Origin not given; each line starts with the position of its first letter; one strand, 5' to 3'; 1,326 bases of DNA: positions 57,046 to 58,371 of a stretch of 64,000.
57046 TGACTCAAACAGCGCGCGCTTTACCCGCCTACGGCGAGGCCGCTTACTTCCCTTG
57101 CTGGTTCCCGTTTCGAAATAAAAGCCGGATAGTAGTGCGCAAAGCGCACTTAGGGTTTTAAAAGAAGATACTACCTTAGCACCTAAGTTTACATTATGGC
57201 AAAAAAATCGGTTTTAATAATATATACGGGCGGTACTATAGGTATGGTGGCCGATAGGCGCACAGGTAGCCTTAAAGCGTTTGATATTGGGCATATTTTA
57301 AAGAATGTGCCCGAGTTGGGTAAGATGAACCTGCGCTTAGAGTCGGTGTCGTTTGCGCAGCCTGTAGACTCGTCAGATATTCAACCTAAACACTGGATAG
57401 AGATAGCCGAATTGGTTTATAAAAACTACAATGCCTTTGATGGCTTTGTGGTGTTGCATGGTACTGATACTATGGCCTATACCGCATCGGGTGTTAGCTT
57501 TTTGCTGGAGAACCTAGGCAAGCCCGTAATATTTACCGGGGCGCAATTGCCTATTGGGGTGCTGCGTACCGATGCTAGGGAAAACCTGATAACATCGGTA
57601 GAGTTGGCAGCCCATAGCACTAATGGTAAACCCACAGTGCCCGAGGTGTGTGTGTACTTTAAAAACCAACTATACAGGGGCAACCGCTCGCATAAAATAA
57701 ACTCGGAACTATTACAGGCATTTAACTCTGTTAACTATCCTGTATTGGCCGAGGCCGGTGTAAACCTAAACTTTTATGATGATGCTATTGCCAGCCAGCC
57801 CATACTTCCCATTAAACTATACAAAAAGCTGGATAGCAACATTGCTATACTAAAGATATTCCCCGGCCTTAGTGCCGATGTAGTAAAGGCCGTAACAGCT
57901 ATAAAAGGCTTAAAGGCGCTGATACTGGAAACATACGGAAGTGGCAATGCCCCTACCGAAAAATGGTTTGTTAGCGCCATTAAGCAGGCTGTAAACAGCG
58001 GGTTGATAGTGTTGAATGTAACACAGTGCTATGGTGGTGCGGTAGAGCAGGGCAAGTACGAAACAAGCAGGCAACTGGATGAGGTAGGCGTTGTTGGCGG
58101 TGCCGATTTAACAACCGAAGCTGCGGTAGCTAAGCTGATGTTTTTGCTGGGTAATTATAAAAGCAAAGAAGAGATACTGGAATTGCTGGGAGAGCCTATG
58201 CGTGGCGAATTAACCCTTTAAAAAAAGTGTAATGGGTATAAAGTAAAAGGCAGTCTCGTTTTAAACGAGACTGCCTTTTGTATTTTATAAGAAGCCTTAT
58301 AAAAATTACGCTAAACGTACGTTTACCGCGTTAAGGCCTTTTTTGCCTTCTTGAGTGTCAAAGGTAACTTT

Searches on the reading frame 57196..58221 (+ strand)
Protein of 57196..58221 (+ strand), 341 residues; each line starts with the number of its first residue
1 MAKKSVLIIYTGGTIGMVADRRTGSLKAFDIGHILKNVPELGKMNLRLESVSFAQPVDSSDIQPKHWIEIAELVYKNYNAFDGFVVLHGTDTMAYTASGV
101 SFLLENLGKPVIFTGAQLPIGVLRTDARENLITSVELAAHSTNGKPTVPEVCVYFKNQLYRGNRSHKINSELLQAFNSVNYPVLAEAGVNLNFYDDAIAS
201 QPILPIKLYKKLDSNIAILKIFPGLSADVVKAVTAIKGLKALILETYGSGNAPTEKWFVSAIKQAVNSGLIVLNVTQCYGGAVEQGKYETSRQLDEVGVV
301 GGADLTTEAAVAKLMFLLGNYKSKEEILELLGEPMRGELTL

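Call 13: find_encoding_contigs(protein=window:57196-58221:+, flank=10000, max_places=10)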
Protein window:57196-58221:+ (341 aa): no gene with exactly this product is on record in the collection.

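Call 21: find_homologous_proteins(query=window:57196-58221:+)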
Query window:57196-58221:+ (341 aa): 8000 proteins with E <= 0.001 among 8000 candidates; the best 120 are listed.
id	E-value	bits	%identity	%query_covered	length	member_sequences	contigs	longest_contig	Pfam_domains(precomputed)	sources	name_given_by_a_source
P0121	1.6e-208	710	94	100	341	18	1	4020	PF17763.7,PF00710.26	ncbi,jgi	jgi:L-asparaginase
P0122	1.0e-197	674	89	100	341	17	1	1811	PF17763.7,PF00710.26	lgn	-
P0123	4.0e-196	669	90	100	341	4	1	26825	PF17763.7,PF00710.26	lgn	-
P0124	4.2e-179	613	93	87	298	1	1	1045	PF17763.7,PF00710.26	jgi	jgi:L-asparaginase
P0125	3.5e-174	597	79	100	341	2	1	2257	PF17763.7,PF00710.26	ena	-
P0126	1.1e-171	589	76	100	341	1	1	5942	PF17763.7,PF00710.26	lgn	-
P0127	1.6e-165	568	79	95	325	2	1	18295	PF17763.7,PF00710.26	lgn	-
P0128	2.2e-151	522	-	-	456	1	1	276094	PF17763.7,PF00710.26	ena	-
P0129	9.1e-143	494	64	100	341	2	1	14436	PF17763.7,PF00710.26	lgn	-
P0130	4.4e-135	468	60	99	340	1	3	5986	PF17763.7,PF00710.26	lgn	-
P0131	5.9e-135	468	59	99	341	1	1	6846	PF17763.7,PF00710.26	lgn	-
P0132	4.7e-133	462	59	99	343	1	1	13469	PF17763.7,PF00710.26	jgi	jgi:L-asparaginase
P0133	7.2e-133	461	58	99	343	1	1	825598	PF17763.7,PF00710.26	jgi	jgi:L-asparaginase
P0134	4.4e-132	459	58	99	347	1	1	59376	PF17763.7,PF00710.26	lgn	-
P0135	5.5e-132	458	59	100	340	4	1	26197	PF17763.7,PF00710.26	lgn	-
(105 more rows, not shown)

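Call 23: find_encoding_contigs(protein=P0123, flank=6000, max_places=3)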
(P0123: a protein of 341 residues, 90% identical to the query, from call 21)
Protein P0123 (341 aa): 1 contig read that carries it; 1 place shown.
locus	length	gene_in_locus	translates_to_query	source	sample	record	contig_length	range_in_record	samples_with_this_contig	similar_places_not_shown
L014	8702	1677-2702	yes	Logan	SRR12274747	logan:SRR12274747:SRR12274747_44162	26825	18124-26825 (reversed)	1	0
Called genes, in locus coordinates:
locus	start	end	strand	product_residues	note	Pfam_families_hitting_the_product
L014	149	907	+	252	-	PF00378:ECH_1, PF16113:ECH_2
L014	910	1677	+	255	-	PF01026:TatD_DNase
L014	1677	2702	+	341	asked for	PF00710:Asparaginase, PF17763:Asparaginase_C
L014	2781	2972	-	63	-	PF00313:CSD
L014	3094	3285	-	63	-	PF00313:CSD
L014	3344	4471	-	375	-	PF04851:ResIII, PF00270:DEAD, PF00271:Helicase_C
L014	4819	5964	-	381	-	PF13439:Glyco_transf_4, PF13579:Glyco_trans_4_4 (weak), PF20706:GT4-conflict, PF00534:Glycos_transf_1, PF13692:Glyco_trans_1_4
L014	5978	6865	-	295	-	PF01370:Epimerase, PF04321:RmlD_sub_bind, PF16363:GDP_Man_Dehyd (weak), PF02719:Polysacc_synt_2 (weak)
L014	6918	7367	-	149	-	PF00908:dTDP_sugar_isom, PF14667:Polysacc_synt_C (weak)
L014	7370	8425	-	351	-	PF04321:RmlD_sub_bind, PF01073:3Beta_HSD, PF01370:Epimerase, PF16363:GDP_Man_Dehyd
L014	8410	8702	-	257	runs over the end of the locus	PF00483:NTP_transferase, PF12804:NTP_transf_3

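Call 24: find_encoding_contigs(protein=P0121, flank=6000, max_places=3)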
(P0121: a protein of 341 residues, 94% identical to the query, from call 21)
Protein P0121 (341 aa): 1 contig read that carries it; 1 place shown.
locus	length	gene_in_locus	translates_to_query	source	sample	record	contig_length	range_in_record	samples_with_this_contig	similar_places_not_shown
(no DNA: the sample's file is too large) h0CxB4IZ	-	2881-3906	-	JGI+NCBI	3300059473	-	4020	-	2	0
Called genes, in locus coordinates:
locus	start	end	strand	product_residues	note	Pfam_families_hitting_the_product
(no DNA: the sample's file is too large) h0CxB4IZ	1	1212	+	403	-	?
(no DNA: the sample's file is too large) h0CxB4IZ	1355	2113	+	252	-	PF00378:ECH_1, PF16113:ECH_2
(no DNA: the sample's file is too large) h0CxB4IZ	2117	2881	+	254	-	PF01026:TatD_DNase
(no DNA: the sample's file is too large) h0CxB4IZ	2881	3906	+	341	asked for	PF00710:Asparaginase, PF17763:Asparaginase_C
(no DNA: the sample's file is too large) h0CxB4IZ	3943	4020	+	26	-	?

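Call 63: find_encoding_contigs(protein=P0127, flank=3000, max_places=2)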
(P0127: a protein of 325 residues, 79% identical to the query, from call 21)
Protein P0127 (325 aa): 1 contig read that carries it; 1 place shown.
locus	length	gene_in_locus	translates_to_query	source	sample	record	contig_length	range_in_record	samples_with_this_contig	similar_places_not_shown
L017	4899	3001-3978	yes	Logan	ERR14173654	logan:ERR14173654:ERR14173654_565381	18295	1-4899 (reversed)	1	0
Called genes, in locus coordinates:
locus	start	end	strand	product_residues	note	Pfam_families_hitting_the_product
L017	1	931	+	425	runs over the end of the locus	PF00202:Aminotran_3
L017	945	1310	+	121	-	-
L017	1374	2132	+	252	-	PF00378:ECH_1, PF16113:ECH_2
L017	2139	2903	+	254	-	PF01026:TatD_DNase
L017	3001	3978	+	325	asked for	PF00710:Asparaginase, PF17763:Asparaginase_C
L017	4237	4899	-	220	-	?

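Call 76: find_encoding_contigs(protein=P0122, flank=1500, max_places=4)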
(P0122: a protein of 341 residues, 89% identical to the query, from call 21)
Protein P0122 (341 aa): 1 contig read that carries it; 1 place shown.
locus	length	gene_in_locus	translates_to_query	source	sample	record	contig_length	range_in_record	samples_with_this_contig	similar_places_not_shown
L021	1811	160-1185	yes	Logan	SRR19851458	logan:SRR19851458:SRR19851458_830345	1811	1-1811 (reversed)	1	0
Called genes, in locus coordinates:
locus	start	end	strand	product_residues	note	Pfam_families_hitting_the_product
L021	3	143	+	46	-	?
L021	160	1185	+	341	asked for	PF00710:Asparaginase, PF17763:Asparaginase_C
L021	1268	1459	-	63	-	PF00313:CSD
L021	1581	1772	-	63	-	PF00313:CSD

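Call 77: find_encoding_contigs(protein=P0126, flank=1500, max_places=2)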
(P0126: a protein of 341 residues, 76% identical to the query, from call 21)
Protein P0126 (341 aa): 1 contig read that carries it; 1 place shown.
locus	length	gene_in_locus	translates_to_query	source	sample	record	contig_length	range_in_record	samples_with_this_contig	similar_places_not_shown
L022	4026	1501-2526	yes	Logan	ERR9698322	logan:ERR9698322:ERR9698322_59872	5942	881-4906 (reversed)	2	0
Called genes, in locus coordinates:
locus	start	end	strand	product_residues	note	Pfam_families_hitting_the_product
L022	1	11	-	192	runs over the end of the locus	PF01782:RimM, PF05239:PRC (faint), PF24986:PRC_RimM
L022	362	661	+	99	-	PF02482:Ribosomal_S30AE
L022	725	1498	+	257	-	PF01026:TatD_DNase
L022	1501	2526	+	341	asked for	PF00710:Asparaginase, PF17763:Asparaginase_C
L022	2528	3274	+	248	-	-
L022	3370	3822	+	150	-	PF06983:3-dmu-9_3-mt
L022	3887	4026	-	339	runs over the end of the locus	?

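Call 83: list_cluster_members(proteins=[P0122, P0121])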
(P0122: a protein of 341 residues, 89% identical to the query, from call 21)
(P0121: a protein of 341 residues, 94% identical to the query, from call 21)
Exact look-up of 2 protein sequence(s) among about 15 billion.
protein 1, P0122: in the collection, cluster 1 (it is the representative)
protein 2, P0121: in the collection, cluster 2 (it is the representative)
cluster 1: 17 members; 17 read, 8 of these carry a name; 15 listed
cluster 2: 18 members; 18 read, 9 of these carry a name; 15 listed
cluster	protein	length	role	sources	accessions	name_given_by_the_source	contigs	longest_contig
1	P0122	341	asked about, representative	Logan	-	-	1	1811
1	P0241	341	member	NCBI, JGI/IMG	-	L-asparaginase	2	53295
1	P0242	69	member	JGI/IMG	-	L-asparaginase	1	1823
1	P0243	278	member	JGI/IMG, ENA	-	L-asparaginase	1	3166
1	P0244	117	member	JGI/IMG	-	L-asparaginase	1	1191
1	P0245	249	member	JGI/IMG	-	L-asparaginase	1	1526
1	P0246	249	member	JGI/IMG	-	L-asparaginase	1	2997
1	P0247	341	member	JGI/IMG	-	L-asparaginase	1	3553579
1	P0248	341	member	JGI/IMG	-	L-asparaginase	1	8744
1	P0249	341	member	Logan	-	-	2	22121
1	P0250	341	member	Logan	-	-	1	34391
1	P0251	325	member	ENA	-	-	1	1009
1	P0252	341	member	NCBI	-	-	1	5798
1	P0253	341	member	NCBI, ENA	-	-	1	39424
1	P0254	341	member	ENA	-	-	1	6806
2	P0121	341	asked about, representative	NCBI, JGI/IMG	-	L-asparaginase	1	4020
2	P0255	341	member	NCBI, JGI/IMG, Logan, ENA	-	L-asparaginase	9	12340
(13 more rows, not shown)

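Call 84: find_encoding_contigs(protein=P0247, flank=10000, max_places=2)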
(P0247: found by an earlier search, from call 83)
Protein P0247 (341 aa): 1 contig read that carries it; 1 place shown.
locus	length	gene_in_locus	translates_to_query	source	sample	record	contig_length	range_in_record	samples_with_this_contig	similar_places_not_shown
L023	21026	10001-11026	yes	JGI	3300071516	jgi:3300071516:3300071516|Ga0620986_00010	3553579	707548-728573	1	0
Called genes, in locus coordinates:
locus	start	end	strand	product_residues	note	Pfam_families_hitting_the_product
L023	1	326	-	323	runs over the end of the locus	PF01551:Peptidase_M23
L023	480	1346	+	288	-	PF00483:NTP_transferase, PF12804:NTP_transf_3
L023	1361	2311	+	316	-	PF01073:3Beta_HSD, PF01370:Epimerase, PF02719:Polysacc_synt_2, PF04321:RmlD_sub_bind, PF16363:GDP_Man_Dehyd, PF07993:NAD_binding_4 (weak), PF13460:NAD_binding_10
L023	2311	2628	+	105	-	-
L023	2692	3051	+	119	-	-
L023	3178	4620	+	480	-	PF00324:AA_permease, PF13520:AA_permease_2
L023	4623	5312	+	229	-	PF13500:AAA_26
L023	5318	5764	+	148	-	-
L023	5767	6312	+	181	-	-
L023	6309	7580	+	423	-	PF00202:Aminotran_3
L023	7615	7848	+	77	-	-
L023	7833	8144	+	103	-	PF05016:ParE_toxin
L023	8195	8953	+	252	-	PF00378:ECH_1, PF16113:ECH_2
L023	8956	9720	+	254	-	PF01026:TatD_DNase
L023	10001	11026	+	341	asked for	PF00710:Asparaginase, PF17763:Asparaginase_C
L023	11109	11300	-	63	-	PF00313:CSD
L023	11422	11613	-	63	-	PF00313:CSD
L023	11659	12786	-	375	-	PF04851:ResIII, PF00270:DEAD, PF00271:Helicase_C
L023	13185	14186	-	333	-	PF00535:Glycos_transf_2, PF10111:Glyco_tranf_2_2, PF13641:Glyco_tranf_2_3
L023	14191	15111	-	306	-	PF00535:Glycos_transf_2, PF10111:Glyco_tranf_2_2, PF13641:Glyco_tranf_2_3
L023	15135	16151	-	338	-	PF00535:Glycos_transf_2, PF10111:Glyco_tranf_2_2, PF13641:Glyco_tranf_2_3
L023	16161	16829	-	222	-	PF13489:Methyltransf_23, PF08241:Methyltransf_11, PF08242:Methyltransf_12 (weak), PF13649:Methyltransf_25 (weak), PF13847:Methyltransf_31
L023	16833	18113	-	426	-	PF00005:ABC_tran, PF14524:Wzt_C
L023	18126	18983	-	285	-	PF01061:ABC2_membrane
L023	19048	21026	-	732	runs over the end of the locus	PF04231:Endonuclease_1, PF18962:Por_Secre_tail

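Call 88: find_encoding_contigs(protein=P0255, flank=2500, max_places=10)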
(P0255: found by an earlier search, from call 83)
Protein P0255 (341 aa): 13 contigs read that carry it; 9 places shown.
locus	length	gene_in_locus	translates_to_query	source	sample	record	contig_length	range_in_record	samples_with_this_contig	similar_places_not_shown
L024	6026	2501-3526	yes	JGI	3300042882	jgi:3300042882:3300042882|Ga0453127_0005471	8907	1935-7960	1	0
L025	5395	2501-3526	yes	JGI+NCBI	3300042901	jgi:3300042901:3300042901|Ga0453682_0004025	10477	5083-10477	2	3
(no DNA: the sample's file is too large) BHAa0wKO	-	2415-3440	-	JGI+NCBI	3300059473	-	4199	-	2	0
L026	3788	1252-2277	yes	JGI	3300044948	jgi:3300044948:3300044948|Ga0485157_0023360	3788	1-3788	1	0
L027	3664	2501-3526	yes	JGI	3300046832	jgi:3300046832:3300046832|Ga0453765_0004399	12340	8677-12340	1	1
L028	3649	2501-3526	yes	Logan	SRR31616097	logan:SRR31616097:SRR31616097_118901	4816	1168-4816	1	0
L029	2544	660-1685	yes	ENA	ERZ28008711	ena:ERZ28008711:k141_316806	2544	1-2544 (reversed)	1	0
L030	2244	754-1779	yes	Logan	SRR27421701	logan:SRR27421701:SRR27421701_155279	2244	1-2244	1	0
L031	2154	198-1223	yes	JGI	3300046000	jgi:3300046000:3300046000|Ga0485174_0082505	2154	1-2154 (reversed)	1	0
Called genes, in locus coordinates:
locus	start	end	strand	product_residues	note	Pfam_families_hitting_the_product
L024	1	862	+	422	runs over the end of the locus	PF00202:Aminotran_3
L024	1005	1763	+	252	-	PF00378:ECH_1, PF16113:ECH_2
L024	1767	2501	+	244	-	PF01026:TatD_DNase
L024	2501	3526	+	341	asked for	PF00710:Asparaginase, PF17763:Asparaginase_C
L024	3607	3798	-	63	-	PF00313:CSD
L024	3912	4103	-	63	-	PF00313:CSD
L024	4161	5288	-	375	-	PF04851:ResIII, PF00270:DEAD, PF00271:Helicase_C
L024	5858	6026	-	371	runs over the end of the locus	?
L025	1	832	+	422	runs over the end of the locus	PF00202:Aminotran_3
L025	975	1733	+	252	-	PF00378:ECH_1, PF16113:ECH_2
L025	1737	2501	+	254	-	PF01026:TatD_DNase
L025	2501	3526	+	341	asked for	PF00710:Asparaginase, PF17763:Asparaginase_C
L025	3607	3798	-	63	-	PF00313:CSD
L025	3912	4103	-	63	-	PF00313:CSD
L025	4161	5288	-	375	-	PF04851:ResIII, PF00270:DEAD, PF00271:Helicase_C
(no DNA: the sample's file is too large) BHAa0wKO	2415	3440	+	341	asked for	PF00710:Asparaginase, PF17763:Asparaginase_C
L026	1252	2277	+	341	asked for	PF00710:Asparaginase, PF17763:Asparaginase_C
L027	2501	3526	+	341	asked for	PF00710:Asparaginase, PF17763:Asparaginase_C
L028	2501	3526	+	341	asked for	PF00710:Asparaginase, PF17763:Asparaginase_C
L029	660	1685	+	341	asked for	PF00710:Asparaginase, PF17763:Asparaginase_C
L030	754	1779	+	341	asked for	PF00710:Asparaginase, PF17763:Asparaginase_C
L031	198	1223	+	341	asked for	PF00710:Asparaginase, PF17763:Asparaginase_C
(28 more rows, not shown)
